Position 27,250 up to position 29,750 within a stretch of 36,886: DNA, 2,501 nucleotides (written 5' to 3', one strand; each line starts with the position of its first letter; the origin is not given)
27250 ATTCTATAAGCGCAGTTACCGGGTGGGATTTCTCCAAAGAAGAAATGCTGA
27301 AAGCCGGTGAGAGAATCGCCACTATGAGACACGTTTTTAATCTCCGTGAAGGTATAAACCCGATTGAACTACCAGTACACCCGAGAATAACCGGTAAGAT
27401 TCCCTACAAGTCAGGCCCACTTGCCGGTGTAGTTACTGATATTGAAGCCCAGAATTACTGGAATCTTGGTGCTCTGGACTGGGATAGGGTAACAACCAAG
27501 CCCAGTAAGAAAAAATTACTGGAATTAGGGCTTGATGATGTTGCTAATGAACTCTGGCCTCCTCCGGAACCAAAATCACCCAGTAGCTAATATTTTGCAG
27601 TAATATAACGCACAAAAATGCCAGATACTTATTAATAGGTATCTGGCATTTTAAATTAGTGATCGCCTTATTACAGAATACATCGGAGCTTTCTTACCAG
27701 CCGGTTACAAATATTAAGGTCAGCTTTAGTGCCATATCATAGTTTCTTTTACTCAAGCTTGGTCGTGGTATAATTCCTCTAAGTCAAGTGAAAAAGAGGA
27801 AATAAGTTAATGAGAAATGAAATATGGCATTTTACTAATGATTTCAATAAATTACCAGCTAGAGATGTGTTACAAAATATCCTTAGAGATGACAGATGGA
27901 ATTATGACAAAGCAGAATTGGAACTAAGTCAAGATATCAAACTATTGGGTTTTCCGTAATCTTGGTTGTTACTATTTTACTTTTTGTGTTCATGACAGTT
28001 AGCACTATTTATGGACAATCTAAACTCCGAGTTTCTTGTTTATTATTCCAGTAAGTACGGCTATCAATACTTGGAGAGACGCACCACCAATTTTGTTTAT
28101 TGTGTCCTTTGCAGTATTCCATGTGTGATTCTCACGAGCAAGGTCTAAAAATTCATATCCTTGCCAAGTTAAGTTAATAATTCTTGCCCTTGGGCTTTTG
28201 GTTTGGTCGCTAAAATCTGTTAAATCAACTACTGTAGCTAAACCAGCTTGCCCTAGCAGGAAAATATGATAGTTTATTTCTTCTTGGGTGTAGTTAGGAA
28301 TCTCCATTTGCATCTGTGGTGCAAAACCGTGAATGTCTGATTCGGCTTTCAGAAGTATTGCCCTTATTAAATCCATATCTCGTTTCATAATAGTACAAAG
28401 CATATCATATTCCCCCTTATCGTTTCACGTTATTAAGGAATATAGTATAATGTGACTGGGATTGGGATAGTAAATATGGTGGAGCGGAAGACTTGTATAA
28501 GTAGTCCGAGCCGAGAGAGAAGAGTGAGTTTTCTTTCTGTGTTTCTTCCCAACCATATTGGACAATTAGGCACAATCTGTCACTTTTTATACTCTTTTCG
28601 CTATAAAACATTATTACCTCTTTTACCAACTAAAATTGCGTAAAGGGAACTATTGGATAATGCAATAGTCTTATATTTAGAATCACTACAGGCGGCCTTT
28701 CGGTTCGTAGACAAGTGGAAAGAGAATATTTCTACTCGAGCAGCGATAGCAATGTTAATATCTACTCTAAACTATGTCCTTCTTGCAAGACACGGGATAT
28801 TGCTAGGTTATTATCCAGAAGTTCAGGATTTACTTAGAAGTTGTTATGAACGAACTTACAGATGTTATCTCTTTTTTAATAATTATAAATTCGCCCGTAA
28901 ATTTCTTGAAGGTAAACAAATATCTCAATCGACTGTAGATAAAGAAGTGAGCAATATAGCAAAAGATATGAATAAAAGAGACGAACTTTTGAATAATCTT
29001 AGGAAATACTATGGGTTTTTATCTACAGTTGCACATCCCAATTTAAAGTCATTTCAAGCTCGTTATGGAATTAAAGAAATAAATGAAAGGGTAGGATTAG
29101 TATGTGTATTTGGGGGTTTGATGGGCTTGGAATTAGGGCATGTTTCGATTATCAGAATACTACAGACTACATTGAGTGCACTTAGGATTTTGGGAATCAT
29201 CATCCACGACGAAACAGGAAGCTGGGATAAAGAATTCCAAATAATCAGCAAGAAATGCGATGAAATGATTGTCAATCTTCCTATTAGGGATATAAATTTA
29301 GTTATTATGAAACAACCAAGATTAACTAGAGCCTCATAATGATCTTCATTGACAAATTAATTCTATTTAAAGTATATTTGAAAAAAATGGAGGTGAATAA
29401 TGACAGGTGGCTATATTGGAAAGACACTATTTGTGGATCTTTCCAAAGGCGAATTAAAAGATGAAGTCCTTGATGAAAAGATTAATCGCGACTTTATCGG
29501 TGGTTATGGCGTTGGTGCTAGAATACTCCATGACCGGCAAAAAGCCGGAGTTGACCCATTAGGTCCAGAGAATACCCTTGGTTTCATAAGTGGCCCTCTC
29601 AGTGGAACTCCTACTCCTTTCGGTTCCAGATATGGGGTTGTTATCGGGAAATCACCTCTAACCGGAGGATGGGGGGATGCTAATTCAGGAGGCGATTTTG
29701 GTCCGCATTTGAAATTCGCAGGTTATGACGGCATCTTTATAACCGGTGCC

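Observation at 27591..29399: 1.8-kb AT-rich orphan-gene islet inserted between two tandem AOR paralogs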

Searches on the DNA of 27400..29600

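Call 56: search_rna_families(source=window, start=27400, end=29600, threshold=evalue, max_evalue=1)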
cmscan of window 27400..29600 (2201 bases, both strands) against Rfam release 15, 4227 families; matches with E-value up to 1: 3.
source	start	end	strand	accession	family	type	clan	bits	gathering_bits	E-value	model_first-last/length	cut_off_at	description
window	27830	27911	+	RF01605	plasmodium_snoR30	Gene; snRNA; snoRNA; CD-box;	-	24.7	43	0.72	1-74/74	no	small nucleolar RNA snoR30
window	28742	28871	+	RF03839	MIR2599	Gene; miRNA;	-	23.5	120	0.17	1-132/132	no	MIR2599 microRNA precursor family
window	27614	27653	+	RF00756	mir-299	Gene; miRNA;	-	22.6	67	0.11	1-63/63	no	mir-299 microRNA precursor family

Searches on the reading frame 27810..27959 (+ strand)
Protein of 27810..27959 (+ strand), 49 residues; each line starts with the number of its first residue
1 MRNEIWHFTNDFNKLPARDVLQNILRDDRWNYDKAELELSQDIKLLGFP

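Call 6: search_protein_families(library=pfam, proteins=[window:27810-27959:+], max_evalue=1)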
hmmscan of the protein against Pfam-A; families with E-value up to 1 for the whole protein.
window:27810-27959:+ (49 aa): 1 family
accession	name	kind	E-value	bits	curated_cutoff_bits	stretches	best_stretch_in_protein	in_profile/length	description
PF20989.3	Sarcoglycan_2_C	-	0.22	12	24.1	1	16-38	21-44/125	Sarcoglycan alpha/epsilon second domain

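Call 7: search_protein_families(library=padloc, proteins=[window:27810-27959:+], max_evalue=1)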
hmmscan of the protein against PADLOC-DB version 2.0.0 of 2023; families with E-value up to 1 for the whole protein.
window:27810-27959:+ (49 aa): 0 families

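Call 8: search_protein_families(library=ncbifam, proteins=[window:27810-27959:+], max_evalue=1)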
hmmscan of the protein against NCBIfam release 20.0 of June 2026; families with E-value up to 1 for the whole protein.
window:27810-27959:+ (49 aa): 0 families
